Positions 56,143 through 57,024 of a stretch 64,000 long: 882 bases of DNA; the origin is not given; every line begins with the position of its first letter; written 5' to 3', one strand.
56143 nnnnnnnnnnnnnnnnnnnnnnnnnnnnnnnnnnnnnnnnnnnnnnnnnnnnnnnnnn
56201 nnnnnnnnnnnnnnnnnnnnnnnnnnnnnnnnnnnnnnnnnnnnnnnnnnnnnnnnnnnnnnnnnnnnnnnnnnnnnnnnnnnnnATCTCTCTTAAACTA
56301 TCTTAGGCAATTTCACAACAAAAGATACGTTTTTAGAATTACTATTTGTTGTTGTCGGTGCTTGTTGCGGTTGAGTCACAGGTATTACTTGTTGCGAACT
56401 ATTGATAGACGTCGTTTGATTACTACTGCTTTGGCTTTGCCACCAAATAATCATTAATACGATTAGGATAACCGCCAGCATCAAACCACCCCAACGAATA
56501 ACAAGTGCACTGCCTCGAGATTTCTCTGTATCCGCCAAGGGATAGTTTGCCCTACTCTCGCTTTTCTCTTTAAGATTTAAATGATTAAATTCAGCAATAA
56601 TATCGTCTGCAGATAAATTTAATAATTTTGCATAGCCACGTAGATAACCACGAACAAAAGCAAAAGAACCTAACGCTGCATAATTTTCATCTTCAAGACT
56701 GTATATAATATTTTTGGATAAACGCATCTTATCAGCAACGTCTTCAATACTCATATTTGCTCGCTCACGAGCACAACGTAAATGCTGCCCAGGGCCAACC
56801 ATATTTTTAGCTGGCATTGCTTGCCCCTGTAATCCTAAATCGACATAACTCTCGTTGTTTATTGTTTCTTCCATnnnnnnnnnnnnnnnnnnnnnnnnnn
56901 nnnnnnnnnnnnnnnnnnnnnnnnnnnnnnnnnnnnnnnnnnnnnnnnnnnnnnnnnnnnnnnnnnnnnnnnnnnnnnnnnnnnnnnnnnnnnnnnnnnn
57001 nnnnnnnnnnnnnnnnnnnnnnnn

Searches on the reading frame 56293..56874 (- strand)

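Call 10: search_protein_families(library=pfam, proteins=[window:56293-56874:-], max_evalue=0.001)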
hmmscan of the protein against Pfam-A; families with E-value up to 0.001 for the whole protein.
window:56293-56874:- (193 aa): 2 families
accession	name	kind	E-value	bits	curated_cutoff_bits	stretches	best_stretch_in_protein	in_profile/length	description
PF13413.12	HTH_25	-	1.2e-17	63.9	24.6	1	32-91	2-61/62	Helix-turn-helix domain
PF12844.13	HTH_19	-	9e-07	29.1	30.2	1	29-93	1-59/64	Helix-turn-helix domain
